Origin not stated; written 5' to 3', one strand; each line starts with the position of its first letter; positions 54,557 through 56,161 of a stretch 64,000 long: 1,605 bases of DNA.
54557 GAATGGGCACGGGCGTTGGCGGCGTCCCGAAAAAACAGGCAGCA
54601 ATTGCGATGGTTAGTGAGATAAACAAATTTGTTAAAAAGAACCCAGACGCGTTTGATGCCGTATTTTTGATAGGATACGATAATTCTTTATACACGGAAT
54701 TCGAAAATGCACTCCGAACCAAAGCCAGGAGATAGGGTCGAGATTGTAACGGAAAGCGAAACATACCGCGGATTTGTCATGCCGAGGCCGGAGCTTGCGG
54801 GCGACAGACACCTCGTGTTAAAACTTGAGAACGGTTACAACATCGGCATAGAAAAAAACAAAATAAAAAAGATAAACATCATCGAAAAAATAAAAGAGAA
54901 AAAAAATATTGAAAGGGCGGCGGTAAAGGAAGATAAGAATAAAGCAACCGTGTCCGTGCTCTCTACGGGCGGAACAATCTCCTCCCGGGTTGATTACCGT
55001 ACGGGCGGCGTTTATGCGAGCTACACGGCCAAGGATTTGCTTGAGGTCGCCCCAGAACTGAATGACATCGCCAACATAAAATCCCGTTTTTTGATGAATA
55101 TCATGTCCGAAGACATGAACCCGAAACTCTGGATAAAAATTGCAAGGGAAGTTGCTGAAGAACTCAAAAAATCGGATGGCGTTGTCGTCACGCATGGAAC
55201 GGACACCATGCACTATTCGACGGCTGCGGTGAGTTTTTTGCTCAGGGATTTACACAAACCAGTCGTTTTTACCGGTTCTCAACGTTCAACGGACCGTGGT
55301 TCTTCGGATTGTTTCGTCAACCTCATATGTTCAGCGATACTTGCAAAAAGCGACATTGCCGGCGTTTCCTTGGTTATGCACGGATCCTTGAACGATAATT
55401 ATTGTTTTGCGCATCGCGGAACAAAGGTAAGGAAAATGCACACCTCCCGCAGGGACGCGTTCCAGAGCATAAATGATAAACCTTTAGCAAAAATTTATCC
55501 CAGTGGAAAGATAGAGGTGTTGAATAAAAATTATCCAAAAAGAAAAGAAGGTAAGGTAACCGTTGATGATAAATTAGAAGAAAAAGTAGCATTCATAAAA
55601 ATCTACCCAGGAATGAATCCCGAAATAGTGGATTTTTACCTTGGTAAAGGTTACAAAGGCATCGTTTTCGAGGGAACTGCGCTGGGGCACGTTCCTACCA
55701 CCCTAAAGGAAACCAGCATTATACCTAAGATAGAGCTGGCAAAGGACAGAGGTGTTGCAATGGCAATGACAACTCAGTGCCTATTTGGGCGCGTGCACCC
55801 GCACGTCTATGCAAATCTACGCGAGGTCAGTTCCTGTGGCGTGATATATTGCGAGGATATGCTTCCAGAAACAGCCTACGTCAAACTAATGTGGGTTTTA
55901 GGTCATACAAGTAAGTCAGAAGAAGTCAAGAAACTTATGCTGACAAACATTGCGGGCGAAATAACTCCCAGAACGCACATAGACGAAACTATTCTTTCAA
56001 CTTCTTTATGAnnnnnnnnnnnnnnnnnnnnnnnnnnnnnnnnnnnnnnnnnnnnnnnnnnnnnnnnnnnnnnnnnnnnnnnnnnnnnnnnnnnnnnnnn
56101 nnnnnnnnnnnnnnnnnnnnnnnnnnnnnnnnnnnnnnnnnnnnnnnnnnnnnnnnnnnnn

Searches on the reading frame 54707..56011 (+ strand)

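Call 54: search_protein_families(library=pfam, proteins=[window:54707-56011:+], max_evalue=0.0001)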
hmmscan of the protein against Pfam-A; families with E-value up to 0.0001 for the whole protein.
window:54707-56011:+ (434 aa): 3 families
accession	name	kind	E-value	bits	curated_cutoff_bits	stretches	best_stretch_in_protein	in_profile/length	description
PF00710.25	Asparaginase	-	6.5e-61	205.7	22.5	1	82-274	2-190/193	Asparaginase, N-terminal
PF17763.6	Asparaginase_C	-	2.3e-30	105.3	34.6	1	293-411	1-114/114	Glutaminase/Asparaginase C-terminal domain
PF18195.6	GatD_N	-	1.2e-19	69.8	25.7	1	6-59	2-54/54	GatD N-terminal domain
